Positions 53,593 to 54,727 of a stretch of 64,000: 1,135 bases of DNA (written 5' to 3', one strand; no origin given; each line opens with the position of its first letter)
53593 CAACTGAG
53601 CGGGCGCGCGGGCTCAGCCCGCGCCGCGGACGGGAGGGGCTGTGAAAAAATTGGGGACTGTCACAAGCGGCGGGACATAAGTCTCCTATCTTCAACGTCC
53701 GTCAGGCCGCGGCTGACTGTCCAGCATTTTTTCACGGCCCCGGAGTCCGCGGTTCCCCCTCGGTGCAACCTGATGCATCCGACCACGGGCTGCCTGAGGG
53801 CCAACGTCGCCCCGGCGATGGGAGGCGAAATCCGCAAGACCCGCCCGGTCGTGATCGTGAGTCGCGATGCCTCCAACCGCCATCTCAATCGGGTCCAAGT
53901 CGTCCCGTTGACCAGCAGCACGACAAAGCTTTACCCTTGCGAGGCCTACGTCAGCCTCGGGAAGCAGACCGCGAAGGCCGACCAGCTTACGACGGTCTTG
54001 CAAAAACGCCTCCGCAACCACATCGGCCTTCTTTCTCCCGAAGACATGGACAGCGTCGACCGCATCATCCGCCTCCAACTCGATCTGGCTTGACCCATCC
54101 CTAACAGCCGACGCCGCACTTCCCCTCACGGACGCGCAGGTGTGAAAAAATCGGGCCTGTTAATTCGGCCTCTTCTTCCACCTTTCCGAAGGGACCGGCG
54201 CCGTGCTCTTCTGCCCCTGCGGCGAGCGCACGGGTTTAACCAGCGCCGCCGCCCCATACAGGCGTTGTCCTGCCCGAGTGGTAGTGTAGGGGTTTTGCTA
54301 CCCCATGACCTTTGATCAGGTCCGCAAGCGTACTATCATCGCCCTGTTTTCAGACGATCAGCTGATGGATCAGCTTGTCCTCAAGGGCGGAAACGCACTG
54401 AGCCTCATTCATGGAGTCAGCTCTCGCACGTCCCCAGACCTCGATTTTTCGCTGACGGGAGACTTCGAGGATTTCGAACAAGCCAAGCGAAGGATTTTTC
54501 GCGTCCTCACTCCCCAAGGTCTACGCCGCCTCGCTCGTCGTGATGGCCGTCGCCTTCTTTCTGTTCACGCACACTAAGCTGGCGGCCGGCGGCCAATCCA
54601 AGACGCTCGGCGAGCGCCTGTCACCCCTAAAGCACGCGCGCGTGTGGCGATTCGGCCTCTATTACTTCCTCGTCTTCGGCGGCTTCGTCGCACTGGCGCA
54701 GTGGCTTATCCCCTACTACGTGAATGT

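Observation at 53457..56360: REP-bracketed 2.9-kb segment holding a head-to-tail mosaic of unrelated gene fragments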

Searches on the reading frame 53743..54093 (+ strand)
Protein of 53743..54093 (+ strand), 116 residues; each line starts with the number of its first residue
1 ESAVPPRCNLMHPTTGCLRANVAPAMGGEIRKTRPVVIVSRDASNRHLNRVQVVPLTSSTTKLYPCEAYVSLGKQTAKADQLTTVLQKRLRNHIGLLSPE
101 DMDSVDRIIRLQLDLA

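Call 3: search_protein_families(library=pfam, proteins=[window:53773-54093:+], max_evalue=0.1)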
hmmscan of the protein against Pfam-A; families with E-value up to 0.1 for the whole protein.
window:53773-54093:+ (106 aa): 1 family
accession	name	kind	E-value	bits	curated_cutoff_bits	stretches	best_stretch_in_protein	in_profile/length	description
PF02452.23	PemK_toxin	-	1.5e-18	67.4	23.1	1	10-102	8-108/109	PemK-like, MazF-like toxin of type II toxin-antitoxin system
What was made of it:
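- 53773..54093 (+): Orphan mazF (106 aa, open ORF, no mazE upstream). PF02452, E=1.5e-18 (call 3).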

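Call 4: search_protein_families(library=ncbifam, proteins=[window:53773-54093:+], max_evalue=0.1)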
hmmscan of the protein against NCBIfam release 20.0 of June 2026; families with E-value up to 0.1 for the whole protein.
window:53773-54093:+ (106 aa): 1 family
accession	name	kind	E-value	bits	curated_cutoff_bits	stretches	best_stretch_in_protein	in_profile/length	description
NF007386.0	PRK09907.1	equivalog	2.3e-05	24.3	120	1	11-99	16-106/111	endoribonuclease MazF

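Call 10: find_encoding_contigs(protein=window:53773-54093:+, flank=10000, max_places=10)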
Protein window:53773-54093:+ (106 aa): 10 contigs read that carry it; 8 places shown.
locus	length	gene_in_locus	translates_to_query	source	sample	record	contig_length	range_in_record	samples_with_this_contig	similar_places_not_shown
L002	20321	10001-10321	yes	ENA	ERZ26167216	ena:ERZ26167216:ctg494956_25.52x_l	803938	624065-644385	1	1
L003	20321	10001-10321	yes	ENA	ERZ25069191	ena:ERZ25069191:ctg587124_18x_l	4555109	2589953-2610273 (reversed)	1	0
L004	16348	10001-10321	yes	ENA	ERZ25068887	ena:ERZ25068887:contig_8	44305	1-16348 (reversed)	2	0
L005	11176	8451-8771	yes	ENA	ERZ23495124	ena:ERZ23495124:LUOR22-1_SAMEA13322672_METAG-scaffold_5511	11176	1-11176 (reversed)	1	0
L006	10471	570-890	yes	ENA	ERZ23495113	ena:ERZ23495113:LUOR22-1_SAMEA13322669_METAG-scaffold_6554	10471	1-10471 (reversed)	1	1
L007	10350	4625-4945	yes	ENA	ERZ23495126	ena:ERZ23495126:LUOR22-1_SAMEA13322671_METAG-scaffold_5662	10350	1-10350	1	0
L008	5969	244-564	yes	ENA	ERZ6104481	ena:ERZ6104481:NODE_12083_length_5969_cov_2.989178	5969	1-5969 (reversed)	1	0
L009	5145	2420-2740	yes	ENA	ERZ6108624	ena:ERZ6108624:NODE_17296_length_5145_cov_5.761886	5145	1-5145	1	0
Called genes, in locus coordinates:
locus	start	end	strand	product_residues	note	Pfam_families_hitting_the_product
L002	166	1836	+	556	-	PF06418:CTP_synth_N, PF00117:GATase, PF07722:Peptidase_C26 (weak)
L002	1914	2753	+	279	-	PF00793:DAHP_synth_1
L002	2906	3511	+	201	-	PF03358:FMN_red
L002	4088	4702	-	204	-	PF00005:ABC_tran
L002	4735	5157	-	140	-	PF01850:PIN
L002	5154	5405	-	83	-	-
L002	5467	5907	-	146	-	PF13279:4HBT_2, PF03061:4HBT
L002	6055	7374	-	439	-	PF13579:Glyco_trans_4_4, PF13439:Glyco_transf_4, PF00534:Glycos_transf_1, PF13692:Glyco_trans_1_4, PF13524:Glyco_trans_1_2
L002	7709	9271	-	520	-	PF00474:SSF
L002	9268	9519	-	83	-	PF11755:DUF3311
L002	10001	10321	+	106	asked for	PF02452:PemK_toxin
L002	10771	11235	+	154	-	PF07690:MFS_1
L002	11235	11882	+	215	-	-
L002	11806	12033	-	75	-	-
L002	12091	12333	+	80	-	-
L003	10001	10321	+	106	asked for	PF02452:PemK_toxin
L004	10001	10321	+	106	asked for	PF02452:PemK_toxin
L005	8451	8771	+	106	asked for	PF02452:PemK_toxin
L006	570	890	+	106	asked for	PF02452:PemK_toxin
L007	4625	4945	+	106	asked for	PF02452:PemK_toxin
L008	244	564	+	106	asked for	PF02452:PemK_toxin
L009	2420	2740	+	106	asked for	PF02452:PemK_toxin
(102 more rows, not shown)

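Call 32: search_solved_structures(query=window:53743-54093:+, show_alignments=2, max_evalue=0.001)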
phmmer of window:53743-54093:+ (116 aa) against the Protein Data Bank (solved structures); distinct sequences matched with E-value up to 0.001: 11.
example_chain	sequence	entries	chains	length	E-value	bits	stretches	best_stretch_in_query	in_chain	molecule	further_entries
6kyt_A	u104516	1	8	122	4.3e-10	43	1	19-115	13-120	Endoribonuclease MazF9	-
5hjz_A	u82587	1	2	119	5.3e-10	42.7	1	20-115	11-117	Endoribonuclease MazF9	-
6kys_A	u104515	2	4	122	5.6e-10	42.6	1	20-115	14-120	Endoribonuclease MazF9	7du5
6l29_A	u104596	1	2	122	5.6e-09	39.4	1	22-115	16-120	mRNA interferase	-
6l2a_A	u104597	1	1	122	4.8e-08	36.4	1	20-115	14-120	mRNA interferase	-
4of1_A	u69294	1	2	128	8.9e-06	29.1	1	20-115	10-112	mRNA interferase MazF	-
2mf2_A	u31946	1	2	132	9.3e-06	29.1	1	19-115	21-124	mRNA interferase MazF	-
4mzm_A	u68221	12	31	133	9.6e-06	29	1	19-115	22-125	mRNA interferase MazF | MazF mRNA interferase | Endoribonuclease MazF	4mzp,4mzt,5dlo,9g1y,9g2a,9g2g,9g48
4mdx_A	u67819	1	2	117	0.00019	24.9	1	20-114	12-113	mRNA interferase EndoA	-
4me7_A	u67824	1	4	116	0.00019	24.9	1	20-114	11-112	mRNA interferase EndoA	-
1ne8_A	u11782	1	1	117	0.00019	24.8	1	20-114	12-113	conserved hypothetical protein YDCE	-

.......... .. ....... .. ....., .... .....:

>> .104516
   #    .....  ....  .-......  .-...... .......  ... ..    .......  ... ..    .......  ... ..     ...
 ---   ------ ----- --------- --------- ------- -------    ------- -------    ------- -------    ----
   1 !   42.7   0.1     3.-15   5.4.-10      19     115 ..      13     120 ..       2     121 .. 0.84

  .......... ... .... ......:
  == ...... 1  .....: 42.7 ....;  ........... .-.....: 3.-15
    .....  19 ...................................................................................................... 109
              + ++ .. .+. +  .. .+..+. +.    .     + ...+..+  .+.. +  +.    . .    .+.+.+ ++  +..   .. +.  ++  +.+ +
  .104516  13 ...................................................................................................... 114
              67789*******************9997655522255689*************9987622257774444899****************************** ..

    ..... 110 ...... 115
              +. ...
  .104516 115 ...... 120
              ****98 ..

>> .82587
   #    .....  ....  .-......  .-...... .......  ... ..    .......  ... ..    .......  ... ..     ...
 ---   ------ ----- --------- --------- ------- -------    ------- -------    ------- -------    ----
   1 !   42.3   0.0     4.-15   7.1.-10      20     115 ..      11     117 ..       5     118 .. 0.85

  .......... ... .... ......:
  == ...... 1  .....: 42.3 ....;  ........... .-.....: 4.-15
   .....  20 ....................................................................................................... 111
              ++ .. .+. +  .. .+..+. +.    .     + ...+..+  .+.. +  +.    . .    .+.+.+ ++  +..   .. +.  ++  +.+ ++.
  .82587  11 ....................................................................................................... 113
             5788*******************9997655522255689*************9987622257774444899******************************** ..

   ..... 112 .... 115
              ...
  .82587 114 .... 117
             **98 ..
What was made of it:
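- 53773..54093 (+): Aligns to MazF9 (6KYT) residues 13-120 with shortened loops (call 32).
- On MazEF type II toxin-antitoxin: Aligns to MazF9 structures (call 32).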

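Call 79: search_protein_families(library=pfam, proteins=[L038:8016-8876:+, L038:8919-9452:+, L038:9468-10058:+, L038:10001-11251:+, L038:6277-7521:+], max_evalue=0.01)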
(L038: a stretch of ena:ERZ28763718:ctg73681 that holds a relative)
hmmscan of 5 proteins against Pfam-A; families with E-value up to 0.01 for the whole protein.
L038:8016-8876:+ (286 aa): 3 families
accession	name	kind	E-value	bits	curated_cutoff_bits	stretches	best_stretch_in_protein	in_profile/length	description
PF00034.26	Cytochrom_C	-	2.5e-10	42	21.3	1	45-97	8-62/90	Cytochrome c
PF13442.11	Cytochrome_CBB3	-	2.4e-05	25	27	0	44-79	9-39/68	Cytochrome C oxidase, cbb3-type, subunit III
PF02433.20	FixO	-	0.0022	18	29.6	1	57-89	98-130/219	Cytochrome C oxidase, mono-heme subunit/FixO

L038:8919-9452:+ (177 aa): 4 families
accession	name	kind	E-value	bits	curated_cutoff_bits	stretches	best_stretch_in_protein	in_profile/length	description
PF12797.12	Fer4_2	-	8.7e-05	22.7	24.5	1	9-27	3-21/22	4Fe-4S binding domain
PF00037.32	Fer4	-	0.001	19.2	21.1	1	11-26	3-18/24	4Fe-4S binding domain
PF13237.11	Fer4_10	-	0.0078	16.6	25.5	0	10-27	3-21/53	4Fe-4S dicluster domain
PF12838.12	Fer4_7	-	0.0084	17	27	0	15-33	1-19/52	4Fe-4S dicluster domain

L038:9468-10058:+ (196 aa): 2 families
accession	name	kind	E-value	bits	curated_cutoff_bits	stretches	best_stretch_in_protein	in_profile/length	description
PF13442.11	Cytochrome_CBB3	-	6.9e-12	46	27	1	105-183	2-66/68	Cytochrome C oxidase, cbb3-type, subunit III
PF00034.26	Cytochrom_C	-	0.0005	21.8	21.3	1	106-188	1-89/90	Cytochrome c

L038:10001-11251:+ (416 aa): 0 families

L038:6277-7521:+ (414 aa): 1 family
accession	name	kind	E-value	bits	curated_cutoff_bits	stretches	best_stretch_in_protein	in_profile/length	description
PF14238.11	DUF4340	-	8.2e-24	85.3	25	1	78-266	1-168/183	Domain of unknown function (DUF4340)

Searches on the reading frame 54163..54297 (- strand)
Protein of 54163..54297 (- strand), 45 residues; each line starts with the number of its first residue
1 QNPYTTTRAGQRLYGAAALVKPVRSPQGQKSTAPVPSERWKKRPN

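Call 57: search_protein_families(library=pfam, proteins=[window:54163-54297:-], max_evalue=0.1)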
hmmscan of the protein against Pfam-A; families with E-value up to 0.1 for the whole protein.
window:54163-54297:- (45 aa): 1 family
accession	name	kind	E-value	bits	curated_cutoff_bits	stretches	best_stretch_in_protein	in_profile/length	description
PF21365.3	Glyco_hydro_31_3rd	-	0.029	15.3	24.4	1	5-40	18-53/87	Glycosyl hydrolase family 31 C-terminal domain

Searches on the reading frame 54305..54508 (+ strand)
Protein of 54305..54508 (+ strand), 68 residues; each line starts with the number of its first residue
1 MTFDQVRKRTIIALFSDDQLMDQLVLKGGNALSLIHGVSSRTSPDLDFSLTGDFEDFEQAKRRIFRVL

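Call 72: search_solved_structures(query=window:54305-54508:+, max_evalue=1)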
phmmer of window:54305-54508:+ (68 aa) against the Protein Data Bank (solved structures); distinct sequences matched with E-value up to 1: 7.
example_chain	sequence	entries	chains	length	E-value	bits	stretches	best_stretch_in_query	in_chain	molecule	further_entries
9hlo_B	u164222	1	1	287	0.18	15.4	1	11-50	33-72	Abortive infection protein AbiGII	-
6y5u_A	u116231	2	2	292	0.23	15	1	12-55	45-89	Rv1045 | Nucleotidyl transferase AbiEii/AbiGii toxin family protein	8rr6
7c46_A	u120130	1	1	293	0.24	15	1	12-55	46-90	Rv1045 toxin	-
7c48_A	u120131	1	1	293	0.24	15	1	12-55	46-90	Rv1045 toxin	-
6j7s_A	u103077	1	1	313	0.26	14.8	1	13-55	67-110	guanylyltransferase-like toxin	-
6j7o_A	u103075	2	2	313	0.26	14.8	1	13-55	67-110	guanylyltransferase-like toxin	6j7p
6j7q_A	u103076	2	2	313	0.71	13.5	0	13-55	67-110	guanylyltransferase-like toxin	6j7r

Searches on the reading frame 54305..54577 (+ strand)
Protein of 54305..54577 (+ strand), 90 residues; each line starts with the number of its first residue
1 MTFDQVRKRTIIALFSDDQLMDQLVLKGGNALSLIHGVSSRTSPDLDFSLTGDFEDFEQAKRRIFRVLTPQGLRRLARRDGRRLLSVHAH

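Call 3: search_protein_families(library=pfam, proteins=[window:54305-54577:+], max_evalue=0.1)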
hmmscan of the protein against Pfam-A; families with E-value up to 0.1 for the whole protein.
window:54305-54577:+ (90 aa): 1 family
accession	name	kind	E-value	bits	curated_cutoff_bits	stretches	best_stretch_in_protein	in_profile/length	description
PF08843.17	AbiEii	-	1.6e-11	45.1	22.5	1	15-68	6-59/238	Nucleotidyl transferase AbiEii toxin, Type IV TA system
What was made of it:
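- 54305..54509 (+): abiEii 5' fragment (codons 1-68). No abiEi antitoxin gene upstream. PF08843 model 6-59 of 238 (call 3).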

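Call 4: search_protein_families(library=ncbifam, proteins=[window:54305-54577:+], max_evalue=0.1)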
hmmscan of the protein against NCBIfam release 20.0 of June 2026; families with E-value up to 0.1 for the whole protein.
window:54305-54577:+ (90 aa): 0 families

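Call 79: search_protein_families(library=pfam, proteins=[L038:8016-8876:+, L038:8919-9452:+, L038:9468-10058:+, L038:10001-11251:+, L038:6277-7521:+], max_evalue=0.01)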
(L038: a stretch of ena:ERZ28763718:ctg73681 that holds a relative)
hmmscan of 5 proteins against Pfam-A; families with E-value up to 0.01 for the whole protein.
L038:8016-8876:+ (286 aa): 3 families
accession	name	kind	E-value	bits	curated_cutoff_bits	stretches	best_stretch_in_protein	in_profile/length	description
PF00034.26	Cytochrom_C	-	2.5e-10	42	21.3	1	45-97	8-62/90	Cytochrome c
PF13442.11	Cytochrome_CBB3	-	2.4e-05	25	27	0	44-79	9-39/68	Cytochrome C oxidase, cbb3-type, subunit III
PF02433.20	FixO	-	0.0022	18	29.6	1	57-89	98-130/219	Cytochrome C oxidase, mono-heme subunit/FixO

L038:8919-9452:+ (177 aa): 4 families
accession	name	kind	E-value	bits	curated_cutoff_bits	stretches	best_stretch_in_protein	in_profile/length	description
PF12797.12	Fer4_2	-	8.7e-05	22.7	24.5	1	9-27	3-21/22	4Fe-4S binding domain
PF00037.32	Fer4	-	0.001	19.2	21.1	1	11-26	3-18/24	4Fe-4S binding domain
PF13237.11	Fer4_10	-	0.0078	16.6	25.5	0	10-27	3-21/53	4Fe-4S dicluster domain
PF12838.12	Fer4_7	-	0.0084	17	27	0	15-33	1-19/52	4Fe-4S dicluster domain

L038:9468-10058:+ (196 aa): 2 families
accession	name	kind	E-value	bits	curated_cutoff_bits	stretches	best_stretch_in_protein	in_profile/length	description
PF13442.11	Cytochrome_CBB3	-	6.9e-12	46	27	1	105-183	2-66/68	Cytochrome C oxidase, cbb3-type, subunit III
PF00034.26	Cytochrom_C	-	0.0005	21.8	21.3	1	106-188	1-89/90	Cytochrome c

L038:10001-11251:+ (416 aa): 0 families

L038:6277-7521:+ (414 aa): 1 family
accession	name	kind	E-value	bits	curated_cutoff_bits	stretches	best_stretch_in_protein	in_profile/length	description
PF14238.11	DUF4340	-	8.2e-24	85.3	25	1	78-266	1-168/183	Domain of unknown function (DUF4340)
